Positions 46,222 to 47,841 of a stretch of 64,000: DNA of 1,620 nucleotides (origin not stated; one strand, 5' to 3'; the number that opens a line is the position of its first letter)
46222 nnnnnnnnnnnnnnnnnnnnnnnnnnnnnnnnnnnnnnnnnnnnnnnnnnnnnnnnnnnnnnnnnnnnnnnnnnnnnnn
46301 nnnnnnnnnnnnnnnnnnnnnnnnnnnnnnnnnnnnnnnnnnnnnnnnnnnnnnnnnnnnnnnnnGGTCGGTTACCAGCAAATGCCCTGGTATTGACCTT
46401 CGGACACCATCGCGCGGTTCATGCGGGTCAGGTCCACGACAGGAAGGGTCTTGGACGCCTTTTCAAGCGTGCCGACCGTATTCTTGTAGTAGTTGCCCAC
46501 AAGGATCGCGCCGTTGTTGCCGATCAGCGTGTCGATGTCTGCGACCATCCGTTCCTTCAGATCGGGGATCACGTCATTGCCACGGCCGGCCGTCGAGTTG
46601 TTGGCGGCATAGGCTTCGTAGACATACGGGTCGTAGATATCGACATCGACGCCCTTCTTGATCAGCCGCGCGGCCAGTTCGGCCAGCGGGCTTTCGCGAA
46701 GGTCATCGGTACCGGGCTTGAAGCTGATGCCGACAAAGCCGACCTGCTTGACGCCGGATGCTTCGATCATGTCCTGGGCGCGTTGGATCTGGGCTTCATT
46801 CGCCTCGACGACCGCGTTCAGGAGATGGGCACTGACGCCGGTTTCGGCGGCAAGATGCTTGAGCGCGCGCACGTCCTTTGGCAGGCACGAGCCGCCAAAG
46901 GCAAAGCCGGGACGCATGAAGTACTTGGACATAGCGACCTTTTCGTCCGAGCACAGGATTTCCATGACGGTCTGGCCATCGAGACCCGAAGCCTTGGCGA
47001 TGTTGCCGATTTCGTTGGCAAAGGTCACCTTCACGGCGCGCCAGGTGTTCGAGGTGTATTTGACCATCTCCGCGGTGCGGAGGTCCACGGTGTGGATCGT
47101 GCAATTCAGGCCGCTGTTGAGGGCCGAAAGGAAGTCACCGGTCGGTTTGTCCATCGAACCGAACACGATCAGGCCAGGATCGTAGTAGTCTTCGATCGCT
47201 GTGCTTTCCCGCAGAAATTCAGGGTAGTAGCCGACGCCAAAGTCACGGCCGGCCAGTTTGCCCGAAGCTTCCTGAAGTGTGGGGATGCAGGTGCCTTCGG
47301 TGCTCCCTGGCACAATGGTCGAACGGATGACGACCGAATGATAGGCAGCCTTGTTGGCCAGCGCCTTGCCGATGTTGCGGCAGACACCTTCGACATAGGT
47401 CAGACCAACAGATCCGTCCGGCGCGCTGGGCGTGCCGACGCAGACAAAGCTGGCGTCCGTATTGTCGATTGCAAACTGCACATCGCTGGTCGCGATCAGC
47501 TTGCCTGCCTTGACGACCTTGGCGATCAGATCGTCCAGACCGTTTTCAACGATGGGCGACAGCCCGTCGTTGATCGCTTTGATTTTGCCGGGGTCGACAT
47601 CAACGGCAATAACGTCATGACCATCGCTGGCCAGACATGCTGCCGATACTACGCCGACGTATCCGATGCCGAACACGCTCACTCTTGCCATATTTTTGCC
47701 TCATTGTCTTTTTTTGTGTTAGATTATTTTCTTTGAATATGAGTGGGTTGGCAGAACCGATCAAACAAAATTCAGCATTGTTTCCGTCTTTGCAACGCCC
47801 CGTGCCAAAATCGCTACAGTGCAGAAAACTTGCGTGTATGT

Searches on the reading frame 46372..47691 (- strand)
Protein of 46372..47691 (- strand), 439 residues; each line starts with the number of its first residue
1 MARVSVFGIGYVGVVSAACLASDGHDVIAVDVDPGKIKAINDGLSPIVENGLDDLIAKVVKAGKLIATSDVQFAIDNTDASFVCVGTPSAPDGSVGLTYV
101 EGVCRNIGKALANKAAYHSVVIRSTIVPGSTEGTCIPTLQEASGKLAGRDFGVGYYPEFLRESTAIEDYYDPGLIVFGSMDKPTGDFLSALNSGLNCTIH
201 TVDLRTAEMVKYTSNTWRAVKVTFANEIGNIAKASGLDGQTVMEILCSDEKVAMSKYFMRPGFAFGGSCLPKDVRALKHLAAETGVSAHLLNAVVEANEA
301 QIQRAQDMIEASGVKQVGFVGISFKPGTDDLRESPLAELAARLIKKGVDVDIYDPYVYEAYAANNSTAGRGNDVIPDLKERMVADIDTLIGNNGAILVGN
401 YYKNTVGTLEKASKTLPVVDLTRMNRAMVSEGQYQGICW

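Call 4: search_protein_families(library=pfam, proteins=[window:46372-47691:-], max_evalue=0.01)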
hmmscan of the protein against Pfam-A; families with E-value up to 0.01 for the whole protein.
window:46372-47691:- (439 aa): 5 families
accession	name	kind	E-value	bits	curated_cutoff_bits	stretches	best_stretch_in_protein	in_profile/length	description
PF03721.20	UDPG_MGDP_dh_N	-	3.6e-50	170.6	27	1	3-189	2-185/187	UDP-glucose/GDP-mannose dehydrogenase family, NAD binding domain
PF00984.24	UDPG_MGDP_dh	-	5.3e-30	103.8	25.4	1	205-299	1-93/94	UDP-glucose/GDP-mannose dehydrogenase family, central domain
PF03720.21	UDPG_MGDP_dh_C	-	2.9e-13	50.5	30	1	320-390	3-69/103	UDP-glucose/GDP-mannose dehydrogenase family, UDP binding domain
PF02558.23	ApbA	-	0.003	17.6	22.2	0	5-60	2-55/150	Ketopantoate reductase PanE/ApbA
PF02737.24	3HCDH_N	-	0.0082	16.5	22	0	4-50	2-48/180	3-hydroxyacyl-CoA dehydrogenase, NAD binding domain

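Call 5: search_protein_families(library=ncbifam, proteins=[window:46372-47691:-], max_evalue=0.01)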
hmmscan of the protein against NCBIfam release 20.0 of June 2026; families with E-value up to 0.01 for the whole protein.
window:46372-47691:- (439 aa): 16 families
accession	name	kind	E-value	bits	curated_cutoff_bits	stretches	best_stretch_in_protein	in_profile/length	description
TIGR03026.1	NDP-sugDHase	subfamily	2e-114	382.6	189.8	1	3-393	2-386/413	nucleotide sugar dehydrogenase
NF041297.1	UDPGDh_AglM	equivalog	4.3e-97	325.7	670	1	3-363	2-365/429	UDP-glucose 6-dehydrogenase AglM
NF047673.2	TeichurnBiosyTuaD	equivalog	9.5e-76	255.7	700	1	1-359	1-355/439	UDP-glucose 6-dehydrogenase TuaD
NF040825.1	UDPMaNacDH_Arch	equivalog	1.7e-45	155.7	750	1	3-363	2-357/418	UDP-N-acetyl-D-mannosamine dehydrogenase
NF011631.0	PRK15057.1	equivalog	1.4e-41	142.9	757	1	3-362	2-344/388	UDP-glucose 6-dehydrogenase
NF008286.0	PRK11064.1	equivalog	6.5e-33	113.9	459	1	2-346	4-352/420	UDP-N-acetyl-D-mannosamine dehydrogenase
NF011729.0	PRK15182.1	equivalog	3e-19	69.1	592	1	3-358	8-358/425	Vi polysaccharide biosynthesis UDP-N-acetylglucosamine C-6 dehydrogenase TviB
TIGR00745.1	apbA_panE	subfamily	0.0017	17.7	141.35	0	3-49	1-46/305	2-dehydropantoate 2-reductase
NF042925.1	FHMPC_DH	equivalog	0.0017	17.7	500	1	3-79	2-79/304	5-formyl-3-hydroxy-2-methylpyridine 4-carboxylate 5-dehydrogenase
NF007039.0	PRK09496.3-2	equivalog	0.0025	16.7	293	0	3-45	2-44/446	Trk system potassium transporter TrkA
NF001933.0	PRK00711.1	subfamily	0.0026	16.8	383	1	3-35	2-34/429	D-amino acid dehydrogenase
NF007034.0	PRK09496.2-1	subfamily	0.003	16.5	344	1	3-81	2-77/445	Trk system potassium transporter TrkA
NF007041.0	PRK09496.3-4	equivalog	0.0032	16.3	386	1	3-79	2-76/450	Trk system potassium transporter TrkA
NF007031.0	PRK09496.1-2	equivalog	0.0046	16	289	1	3-44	2-43/458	Trk system potassium transporter TrkA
NF005691.0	PRK07494.1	equivalog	0.0048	15.5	459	0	3-34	10-41/404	UbiH/UbiF family hydroxylase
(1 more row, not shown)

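Call 58: search_solved_structures(query=window:46372-47691:-, max_evalue=1e-20)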
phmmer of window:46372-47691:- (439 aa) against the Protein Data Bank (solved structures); distinct sequences matched with E-value up to 1e-20: 30.
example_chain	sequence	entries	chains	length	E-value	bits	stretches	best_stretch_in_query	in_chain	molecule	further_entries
1mfz_A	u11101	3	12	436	7.2e-128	430.3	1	3-439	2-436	GDP-mannose 6-dehydrogenase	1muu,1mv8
3vtf_A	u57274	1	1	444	1e-74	255.2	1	1-360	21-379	UDP-glucose 6-dehydrogenase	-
2y0e_A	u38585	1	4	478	1e-64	222.3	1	4-359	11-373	UDP-GLUCOSE DEHYDROGENASE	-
3gg2_A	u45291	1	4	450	4.2e-64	220.2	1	4-358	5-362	Sugar dehydrogenase, UDP-glucose/GDP-mannose dehydrogenase family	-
2y0d_A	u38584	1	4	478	1.8e-63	218.1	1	4-359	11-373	UDP-GLUCOSE DEHYDROGENASE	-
2y0c_A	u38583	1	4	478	1.8e-63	218.1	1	4-359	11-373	UDP-GLUCOSE DEHYDROGENASE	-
4a7p_A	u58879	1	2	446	3.9e-60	207.1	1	2-359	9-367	UDP-GLUCOSE DEHYDROGENASE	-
3phl_A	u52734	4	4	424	2.6e-39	138.5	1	3-364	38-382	UDP-glucose 6-dehydrogenase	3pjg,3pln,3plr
3pid_A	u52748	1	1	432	2.8e-39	138.4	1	3-364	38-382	UDP-glucose 6-dehydrogenase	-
4r16_A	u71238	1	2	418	7.9e-39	136.9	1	3-361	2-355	418aa long hypothetical UDP-N-acetyl-D-mannosaminuronic acid dehydrogenase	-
7kws_A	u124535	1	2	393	4e-36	128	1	3-361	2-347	UDP-glucose 6-dehydrogenase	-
4xr9_A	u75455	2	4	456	6.5e-32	114.2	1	3-359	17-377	CalS8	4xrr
2o3j_A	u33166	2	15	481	1.1e-30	110.2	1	3-366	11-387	UDP-glucose 6-dehydrogenase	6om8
9ou8_A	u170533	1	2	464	2e-28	102.7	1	3-358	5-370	UDP-glucose 6-dehydrogenase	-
6c4j_A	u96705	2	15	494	4.4e-28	101.5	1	3-358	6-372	UDP-glucose 6-dehydrogenase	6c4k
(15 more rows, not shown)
